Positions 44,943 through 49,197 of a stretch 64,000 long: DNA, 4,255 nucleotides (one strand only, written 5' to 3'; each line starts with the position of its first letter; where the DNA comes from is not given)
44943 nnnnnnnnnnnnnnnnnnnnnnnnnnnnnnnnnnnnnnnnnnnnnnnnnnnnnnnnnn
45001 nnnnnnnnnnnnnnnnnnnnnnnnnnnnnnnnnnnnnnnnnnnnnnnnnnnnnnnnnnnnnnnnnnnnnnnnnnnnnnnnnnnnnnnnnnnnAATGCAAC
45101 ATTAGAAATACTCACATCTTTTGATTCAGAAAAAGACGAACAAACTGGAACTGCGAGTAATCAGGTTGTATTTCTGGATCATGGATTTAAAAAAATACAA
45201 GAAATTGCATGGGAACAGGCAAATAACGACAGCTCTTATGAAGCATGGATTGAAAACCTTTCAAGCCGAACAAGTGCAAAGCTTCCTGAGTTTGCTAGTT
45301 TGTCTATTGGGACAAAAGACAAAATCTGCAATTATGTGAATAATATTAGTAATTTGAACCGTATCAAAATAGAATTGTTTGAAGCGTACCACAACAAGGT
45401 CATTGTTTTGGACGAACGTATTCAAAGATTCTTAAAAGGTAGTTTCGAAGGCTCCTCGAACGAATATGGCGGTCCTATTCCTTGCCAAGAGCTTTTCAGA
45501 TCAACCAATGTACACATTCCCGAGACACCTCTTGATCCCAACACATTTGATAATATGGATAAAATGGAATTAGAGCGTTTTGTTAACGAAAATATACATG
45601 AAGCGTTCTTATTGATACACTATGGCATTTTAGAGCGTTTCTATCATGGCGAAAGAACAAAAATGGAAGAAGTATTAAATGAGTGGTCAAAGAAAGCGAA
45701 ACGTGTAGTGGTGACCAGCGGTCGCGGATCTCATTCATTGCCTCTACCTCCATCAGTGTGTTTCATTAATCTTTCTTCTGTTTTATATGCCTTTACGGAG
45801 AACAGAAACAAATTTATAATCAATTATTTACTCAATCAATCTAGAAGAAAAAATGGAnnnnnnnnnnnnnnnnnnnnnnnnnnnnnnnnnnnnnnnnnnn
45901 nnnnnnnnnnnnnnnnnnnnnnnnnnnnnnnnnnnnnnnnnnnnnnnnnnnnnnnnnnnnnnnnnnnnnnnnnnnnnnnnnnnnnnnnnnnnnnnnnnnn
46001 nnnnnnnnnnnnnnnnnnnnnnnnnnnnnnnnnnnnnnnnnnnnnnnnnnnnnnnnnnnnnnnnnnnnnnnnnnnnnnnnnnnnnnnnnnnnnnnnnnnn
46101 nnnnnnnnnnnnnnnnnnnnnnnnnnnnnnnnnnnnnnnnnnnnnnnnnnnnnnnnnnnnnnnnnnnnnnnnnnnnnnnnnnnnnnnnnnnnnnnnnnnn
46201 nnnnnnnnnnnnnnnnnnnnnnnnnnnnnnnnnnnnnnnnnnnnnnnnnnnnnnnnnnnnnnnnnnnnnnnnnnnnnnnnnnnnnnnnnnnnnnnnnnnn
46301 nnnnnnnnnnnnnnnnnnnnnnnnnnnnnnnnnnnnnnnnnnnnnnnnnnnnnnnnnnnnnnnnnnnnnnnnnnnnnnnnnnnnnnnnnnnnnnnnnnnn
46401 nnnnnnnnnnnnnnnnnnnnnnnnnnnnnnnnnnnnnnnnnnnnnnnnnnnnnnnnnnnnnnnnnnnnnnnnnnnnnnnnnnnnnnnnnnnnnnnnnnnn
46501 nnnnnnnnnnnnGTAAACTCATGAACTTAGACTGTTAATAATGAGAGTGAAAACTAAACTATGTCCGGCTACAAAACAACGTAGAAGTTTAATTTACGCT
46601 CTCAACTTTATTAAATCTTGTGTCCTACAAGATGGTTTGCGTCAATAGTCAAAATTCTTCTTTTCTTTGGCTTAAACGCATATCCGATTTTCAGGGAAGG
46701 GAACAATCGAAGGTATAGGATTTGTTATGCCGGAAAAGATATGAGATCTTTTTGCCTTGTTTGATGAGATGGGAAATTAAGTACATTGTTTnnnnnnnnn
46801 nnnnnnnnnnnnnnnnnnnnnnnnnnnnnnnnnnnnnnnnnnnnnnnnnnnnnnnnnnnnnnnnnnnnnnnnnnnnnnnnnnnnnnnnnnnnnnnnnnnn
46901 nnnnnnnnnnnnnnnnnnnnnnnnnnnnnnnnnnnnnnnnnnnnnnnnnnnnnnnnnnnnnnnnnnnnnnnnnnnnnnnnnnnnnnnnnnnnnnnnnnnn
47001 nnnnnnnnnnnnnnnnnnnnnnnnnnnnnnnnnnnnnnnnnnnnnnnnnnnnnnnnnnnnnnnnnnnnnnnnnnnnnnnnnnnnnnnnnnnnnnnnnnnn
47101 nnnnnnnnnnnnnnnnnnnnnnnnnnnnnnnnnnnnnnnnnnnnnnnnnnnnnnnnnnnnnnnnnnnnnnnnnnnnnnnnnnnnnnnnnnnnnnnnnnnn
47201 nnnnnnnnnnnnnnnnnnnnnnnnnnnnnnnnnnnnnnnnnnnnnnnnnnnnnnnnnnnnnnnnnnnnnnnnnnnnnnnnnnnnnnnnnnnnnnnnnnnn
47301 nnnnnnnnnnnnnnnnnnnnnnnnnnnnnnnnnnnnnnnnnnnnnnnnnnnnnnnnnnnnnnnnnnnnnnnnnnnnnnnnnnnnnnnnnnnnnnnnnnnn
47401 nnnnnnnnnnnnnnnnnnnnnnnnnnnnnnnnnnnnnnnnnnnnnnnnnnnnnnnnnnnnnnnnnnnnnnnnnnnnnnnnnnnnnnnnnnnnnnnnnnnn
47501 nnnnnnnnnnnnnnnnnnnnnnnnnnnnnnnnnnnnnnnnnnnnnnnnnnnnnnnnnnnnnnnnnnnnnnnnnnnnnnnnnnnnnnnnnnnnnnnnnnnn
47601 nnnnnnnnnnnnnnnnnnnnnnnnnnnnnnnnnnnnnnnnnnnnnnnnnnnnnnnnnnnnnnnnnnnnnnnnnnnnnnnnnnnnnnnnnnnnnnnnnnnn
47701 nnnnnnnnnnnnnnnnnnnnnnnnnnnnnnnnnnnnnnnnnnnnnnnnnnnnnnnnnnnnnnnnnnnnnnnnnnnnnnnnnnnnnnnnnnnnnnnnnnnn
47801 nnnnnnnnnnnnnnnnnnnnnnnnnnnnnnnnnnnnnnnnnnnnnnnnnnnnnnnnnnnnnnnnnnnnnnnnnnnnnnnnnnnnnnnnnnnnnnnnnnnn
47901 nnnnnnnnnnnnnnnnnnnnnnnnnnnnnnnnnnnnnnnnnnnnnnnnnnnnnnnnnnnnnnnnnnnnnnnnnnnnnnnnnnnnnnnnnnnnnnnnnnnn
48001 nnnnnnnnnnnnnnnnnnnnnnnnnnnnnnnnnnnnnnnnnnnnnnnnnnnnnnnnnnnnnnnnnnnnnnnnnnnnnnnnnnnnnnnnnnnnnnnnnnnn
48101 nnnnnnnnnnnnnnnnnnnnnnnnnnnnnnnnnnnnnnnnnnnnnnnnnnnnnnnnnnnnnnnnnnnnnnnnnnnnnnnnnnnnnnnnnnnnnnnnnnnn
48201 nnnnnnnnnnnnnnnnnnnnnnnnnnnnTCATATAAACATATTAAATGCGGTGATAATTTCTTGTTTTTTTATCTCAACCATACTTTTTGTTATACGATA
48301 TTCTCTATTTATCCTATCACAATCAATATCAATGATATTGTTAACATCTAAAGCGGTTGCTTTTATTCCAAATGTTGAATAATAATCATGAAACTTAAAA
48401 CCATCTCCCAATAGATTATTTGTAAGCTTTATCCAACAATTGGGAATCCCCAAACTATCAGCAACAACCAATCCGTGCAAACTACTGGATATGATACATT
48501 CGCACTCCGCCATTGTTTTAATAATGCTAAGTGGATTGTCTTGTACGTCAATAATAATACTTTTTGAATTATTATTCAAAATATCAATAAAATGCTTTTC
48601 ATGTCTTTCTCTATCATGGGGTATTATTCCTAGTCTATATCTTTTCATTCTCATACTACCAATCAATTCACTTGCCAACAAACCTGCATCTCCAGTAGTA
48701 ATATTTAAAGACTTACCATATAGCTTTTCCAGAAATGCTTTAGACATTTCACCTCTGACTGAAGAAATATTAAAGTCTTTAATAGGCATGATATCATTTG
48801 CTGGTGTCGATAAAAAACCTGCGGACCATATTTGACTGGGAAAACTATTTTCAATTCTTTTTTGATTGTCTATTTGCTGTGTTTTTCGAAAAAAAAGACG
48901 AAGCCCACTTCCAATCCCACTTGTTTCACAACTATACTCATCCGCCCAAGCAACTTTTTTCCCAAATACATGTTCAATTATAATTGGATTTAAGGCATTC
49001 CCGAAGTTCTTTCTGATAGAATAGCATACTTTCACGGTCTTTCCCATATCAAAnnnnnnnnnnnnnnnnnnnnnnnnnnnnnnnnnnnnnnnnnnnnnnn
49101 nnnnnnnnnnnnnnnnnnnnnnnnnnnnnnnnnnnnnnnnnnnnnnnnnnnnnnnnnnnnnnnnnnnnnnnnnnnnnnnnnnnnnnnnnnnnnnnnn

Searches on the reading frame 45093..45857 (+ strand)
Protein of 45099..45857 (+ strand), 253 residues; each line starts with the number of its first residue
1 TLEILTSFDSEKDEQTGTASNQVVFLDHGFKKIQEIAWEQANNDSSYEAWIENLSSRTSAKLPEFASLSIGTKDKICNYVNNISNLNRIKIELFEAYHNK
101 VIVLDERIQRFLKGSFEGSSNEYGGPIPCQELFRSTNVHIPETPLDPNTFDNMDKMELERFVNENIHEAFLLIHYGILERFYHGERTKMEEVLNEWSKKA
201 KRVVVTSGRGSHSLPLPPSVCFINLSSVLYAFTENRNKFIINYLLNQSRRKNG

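Call 34: search_protein_families(library=pfam, proteins=[window:45099-45857:+], max_evalue=10)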
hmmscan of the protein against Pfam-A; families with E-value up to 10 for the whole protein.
window:45099-45857:+ (253 aa): 0 families

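Call 86: search_solved_structures(query=A5, max_evalue=10, show_alignments=3)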
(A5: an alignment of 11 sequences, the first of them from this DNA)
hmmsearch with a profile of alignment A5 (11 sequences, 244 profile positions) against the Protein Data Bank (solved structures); distinct sequences matched with E-value up to 10: 1.
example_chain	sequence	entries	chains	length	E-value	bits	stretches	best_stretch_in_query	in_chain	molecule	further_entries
3tlx_A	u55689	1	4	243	0.35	13.6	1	198-218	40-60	Adenylate kinase 2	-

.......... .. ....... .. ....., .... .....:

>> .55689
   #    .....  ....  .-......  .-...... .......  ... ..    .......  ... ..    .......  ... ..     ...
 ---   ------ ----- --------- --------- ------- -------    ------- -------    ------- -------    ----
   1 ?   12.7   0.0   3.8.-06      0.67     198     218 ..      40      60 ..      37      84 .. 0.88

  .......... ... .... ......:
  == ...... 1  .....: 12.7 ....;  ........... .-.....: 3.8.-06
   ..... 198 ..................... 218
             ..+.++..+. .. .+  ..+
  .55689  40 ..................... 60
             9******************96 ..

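Call 87: search_protein_families(library=pfam, alignment_id=A5, max_evalue=1)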
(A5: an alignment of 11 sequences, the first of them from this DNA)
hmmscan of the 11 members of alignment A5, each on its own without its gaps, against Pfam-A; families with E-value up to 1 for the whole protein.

A. member 1, seq(255 aa): 0 families

B. families by the number of members that match (of 11 scanned): 7 families
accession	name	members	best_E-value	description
PF19278.4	Hydant_A_C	1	0.0066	Hydantoinase/oxoprolinase C-terminal domain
PF07476.17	MAAL_C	1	0.0074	Methylaspartate ammonia-lyase C-terminus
PF23198.2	PDE8A_N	1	0.023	PDE8A-like, N-terminal domain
PF17789.7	MG4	1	0.062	Macroglobulin domain MG4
PF23206.1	PCDH15_12th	1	0.065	PCDH15-like domain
PF07261.16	DnaB_2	1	0.081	Replication initiation and membrane attachment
PF12875.12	DUF3826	1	0.27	Protein of unknown function (DUF3826)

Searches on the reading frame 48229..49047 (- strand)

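Call 14: search_protein_families(library=pfam, proteins=[window:48229-49047:-], max_evalue=0.001)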
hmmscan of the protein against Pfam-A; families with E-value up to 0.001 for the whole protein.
window:48229-49047:- (272 aa): 1 family
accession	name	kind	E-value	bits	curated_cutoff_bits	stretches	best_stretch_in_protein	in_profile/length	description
PF04230.19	PS_pyruv_trans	-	7.8e-12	46.1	25.3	1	91-206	122-276/280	Polysaccharide pyruvyl transferase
